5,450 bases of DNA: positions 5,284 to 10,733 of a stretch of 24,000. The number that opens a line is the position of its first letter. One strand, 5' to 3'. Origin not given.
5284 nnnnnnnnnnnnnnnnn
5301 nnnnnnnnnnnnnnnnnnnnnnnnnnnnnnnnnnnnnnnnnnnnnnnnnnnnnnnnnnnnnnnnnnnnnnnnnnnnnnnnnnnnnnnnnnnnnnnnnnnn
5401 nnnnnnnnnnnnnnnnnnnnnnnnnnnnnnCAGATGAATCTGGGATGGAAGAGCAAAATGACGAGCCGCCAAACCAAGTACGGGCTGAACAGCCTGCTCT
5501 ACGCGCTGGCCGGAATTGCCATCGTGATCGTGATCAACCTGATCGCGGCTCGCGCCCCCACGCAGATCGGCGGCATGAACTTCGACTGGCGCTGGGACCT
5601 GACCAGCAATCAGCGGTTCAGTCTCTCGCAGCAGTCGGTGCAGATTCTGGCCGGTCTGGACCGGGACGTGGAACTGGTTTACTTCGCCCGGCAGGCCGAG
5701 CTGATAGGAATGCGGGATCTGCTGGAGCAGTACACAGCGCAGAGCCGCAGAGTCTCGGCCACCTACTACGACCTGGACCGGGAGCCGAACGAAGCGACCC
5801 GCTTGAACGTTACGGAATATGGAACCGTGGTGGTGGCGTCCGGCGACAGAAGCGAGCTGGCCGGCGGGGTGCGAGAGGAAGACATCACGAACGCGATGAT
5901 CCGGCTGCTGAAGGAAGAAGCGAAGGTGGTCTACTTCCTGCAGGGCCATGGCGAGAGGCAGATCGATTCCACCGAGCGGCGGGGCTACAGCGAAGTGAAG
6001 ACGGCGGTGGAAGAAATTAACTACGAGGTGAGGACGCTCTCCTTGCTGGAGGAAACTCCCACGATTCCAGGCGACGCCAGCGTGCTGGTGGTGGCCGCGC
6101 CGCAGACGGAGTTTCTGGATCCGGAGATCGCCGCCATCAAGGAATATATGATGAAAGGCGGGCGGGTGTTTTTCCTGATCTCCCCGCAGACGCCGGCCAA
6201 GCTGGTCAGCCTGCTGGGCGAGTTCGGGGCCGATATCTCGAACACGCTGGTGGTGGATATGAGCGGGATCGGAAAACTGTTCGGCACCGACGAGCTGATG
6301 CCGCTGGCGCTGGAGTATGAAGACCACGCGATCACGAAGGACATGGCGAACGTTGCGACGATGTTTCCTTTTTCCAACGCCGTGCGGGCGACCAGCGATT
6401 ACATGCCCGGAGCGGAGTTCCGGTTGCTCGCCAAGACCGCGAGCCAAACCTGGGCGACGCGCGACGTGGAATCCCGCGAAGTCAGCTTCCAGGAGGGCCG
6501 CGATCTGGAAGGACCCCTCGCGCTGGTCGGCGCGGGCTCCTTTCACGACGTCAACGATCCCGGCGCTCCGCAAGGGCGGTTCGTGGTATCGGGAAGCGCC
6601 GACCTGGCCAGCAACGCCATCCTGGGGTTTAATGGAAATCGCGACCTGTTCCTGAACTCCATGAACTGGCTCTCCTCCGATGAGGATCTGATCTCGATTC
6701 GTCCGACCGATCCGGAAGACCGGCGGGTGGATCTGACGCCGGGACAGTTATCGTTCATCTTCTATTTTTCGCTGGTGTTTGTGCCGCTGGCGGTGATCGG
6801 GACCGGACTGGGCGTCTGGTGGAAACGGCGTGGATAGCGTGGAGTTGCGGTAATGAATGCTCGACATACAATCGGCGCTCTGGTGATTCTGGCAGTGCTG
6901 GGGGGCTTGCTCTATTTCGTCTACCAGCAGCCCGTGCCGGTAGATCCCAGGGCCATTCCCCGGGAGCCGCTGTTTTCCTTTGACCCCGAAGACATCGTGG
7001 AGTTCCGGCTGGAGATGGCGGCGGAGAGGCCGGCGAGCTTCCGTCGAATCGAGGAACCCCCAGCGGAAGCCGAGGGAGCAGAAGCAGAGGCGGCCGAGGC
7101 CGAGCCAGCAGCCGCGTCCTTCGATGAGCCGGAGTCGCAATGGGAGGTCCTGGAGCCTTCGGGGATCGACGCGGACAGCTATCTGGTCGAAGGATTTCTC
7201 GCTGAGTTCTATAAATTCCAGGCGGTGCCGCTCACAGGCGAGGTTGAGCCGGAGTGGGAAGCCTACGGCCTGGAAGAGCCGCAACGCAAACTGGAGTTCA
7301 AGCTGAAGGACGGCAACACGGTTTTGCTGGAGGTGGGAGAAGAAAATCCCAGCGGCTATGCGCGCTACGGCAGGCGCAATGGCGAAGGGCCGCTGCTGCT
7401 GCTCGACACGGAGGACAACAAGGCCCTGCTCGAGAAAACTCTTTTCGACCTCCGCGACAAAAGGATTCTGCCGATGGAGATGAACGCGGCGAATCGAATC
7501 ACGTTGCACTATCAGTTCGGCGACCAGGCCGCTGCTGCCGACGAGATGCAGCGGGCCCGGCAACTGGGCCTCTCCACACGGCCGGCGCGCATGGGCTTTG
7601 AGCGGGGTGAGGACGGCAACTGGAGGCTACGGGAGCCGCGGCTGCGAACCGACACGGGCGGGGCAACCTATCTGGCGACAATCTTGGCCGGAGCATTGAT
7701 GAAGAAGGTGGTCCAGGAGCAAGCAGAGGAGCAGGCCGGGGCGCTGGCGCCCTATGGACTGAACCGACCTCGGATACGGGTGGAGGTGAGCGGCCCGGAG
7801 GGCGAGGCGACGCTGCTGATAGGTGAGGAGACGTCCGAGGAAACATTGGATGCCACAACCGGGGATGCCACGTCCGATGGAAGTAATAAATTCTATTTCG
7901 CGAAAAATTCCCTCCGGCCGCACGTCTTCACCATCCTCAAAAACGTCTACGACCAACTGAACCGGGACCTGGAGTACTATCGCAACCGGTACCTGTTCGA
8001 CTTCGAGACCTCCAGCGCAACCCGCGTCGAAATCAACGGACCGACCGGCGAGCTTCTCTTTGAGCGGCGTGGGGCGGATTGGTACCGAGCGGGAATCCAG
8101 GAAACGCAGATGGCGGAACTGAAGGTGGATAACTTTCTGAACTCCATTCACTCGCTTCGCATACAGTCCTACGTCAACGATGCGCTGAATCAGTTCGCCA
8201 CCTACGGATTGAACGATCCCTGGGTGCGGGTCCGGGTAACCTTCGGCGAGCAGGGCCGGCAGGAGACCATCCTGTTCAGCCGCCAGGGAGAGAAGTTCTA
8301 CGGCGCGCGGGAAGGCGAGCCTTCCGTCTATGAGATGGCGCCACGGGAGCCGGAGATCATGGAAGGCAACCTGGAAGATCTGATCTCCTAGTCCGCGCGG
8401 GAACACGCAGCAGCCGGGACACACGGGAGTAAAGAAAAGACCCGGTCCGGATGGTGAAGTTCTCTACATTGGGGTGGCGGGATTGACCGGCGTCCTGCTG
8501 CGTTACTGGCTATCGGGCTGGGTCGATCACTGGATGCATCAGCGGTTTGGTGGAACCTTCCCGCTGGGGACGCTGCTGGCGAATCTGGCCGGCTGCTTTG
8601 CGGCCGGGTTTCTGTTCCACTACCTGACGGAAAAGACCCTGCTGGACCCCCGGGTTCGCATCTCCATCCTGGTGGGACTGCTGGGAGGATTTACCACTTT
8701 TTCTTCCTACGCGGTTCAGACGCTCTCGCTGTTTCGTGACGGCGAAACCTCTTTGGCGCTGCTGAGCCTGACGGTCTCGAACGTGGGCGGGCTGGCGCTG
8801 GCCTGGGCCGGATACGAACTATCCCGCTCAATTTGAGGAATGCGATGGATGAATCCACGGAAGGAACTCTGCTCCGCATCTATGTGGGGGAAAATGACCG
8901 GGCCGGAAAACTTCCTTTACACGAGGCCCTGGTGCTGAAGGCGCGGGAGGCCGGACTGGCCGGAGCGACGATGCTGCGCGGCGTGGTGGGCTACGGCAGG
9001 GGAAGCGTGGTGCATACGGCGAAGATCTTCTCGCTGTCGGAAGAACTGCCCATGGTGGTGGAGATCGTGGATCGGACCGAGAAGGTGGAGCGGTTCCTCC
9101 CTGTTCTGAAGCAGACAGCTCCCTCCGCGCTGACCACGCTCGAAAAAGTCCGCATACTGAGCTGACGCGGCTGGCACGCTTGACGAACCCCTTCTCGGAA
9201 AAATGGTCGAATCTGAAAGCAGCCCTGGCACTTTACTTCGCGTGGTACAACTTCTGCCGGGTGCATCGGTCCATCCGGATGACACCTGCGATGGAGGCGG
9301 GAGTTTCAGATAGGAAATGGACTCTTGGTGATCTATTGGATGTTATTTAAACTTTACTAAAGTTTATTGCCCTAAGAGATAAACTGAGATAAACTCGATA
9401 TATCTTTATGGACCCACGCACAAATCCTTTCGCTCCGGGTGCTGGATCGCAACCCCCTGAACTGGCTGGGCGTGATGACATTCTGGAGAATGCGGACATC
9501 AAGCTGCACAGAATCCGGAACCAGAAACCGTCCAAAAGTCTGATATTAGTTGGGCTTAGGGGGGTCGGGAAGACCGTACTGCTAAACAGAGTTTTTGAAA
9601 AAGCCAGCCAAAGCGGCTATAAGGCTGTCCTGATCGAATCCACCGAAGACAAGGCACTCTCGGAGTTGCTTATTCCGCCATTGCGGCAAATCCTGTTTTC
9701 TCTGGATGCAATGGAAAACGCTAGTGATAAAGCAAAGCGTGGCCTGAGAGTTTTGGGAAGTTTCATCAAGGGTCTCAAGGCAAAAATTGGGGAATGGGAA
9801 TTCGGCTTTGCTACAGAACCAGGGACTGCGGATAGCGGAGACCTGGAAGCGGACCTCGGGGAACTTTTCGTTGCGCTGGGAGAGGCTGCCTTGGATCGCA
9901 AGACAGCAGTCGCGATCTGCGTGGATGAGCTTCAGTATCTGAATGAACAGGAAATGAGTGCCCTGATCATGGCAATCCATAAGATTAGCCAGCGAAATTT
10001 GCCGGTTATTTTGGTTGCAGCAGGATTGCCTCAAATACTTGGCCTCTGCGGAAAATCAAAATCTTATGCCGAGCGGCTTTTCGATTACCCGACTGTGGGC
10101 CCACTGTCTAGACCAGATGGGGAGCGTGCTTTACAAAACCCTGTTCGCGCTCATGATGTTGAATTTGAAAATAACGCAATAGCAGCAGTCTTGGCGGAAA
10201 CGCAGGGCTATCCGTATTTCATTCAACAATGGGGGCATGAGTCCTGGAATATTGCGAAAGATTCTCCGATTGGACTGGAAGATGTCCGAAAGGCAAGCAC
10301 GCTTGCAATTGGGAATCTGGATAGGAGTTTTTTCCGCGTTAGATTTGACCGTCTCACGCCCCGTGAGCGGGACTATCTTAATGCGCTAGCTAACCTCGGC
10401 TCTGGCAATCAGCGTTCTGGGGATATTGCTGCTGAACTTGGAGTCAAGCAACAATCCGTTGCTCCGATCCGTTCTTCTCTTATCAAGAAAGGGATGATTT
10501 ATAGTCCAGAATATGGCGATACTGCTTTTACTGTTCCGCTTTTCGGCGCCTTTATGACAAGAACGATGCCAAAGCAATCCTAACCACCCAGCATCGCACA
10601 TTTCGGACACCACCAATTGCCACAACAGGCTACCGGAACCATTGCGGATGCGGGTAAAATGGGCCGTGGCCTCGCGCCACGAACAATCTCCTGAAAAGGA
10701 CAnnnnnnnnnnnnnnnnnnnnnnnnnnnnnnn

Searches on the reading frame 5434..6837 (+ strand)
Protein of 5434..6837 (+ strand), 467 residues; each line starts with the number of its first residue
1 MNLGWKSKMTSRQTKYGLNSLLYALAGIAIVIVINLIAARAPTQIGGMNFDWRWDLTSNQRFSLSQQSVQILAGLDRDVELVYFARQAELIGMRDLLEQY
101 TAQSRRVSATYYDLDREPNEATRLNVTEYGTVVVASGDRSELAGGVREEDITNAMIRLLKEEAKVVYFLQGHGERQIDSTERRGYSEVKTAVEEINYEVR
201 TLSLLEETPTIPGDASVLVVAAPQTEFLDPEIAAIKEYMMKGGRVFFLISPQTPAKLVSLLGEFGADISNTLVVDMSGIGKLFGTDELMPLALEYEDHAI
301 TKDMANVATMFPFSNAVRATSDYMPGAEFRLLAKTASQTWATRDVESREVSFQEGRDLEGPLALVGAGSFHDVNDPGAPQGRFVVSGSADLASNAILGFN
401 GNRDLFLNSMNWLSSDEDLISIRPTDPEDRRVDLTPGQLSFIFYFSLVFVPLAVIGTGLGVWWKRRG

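Call 8: search_protein_families(library=ncbifam, proteins=[window:5434-6837:+])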
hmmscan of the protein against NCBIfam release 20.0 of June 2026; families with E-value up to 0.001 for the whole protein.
window:5434-6837:+ (467 aa): 2 families
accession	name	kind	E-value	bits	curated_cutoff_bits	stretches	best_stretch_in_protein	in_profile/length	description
TIGR03521.1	GldG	equivalog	6.9e-15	54.6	389.85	2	150-251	170-271/552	gliding motility-associated ABC transporter substrate-binding protein GldG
TIGR02187.2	PDO_seleno_TRX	equivalog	0.00077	18.9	185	0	69-139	9-82/209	protein disulfide oxidoreductase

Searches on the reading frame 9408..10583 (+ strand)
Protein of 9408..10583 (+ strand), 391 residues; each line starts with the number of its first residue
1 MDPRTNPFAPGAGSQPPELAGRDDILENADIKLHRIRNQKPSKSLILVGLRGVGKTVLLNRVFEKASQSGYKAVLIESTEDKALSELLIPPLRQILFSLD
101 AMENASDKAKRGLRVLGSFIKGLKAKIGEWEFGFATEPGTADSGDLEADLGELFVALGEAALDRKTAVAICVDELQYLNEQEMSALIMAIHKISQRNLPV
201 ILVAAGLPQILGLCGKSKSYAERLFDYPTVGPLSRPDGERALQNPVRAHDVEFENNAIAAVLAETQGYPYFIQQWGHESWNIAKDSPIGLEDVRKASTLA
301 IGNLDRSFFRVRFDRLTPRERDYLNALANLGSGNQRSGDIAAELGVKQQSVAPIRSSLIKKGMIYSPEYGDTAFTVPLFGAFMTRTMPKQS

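Call 7: search_protein_families(library=pfam, proteins=[window:9408-10583:+])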
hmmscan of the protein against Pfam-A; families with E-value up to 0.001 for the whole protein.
window:9408-10583:+ (391 aa): 5 families
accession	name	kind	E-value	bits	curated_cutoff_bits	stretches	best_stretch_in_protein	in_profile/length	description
PF13191.12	AAA_16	-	4.4e-13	50.5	32.6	1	19-201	2-165/167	AAA ATPase domain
PF13401.12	AAA_22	-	2.8e-09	37.8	27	1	42-204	5-122/130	AAA domain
PF01637.24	ATPase_2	-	2.9e-05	24.4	33.2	1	33-181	11-125/225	ATPase domain predominantly from Archaea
PF25201.1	nSTAND6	-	5.4e-05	23.7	27.7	1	21-88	3-64/148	Novel STAND NTPase 6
PF13173.12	AAA_14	-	0.0002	21.8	27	0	43-86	3-44/129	AAA domain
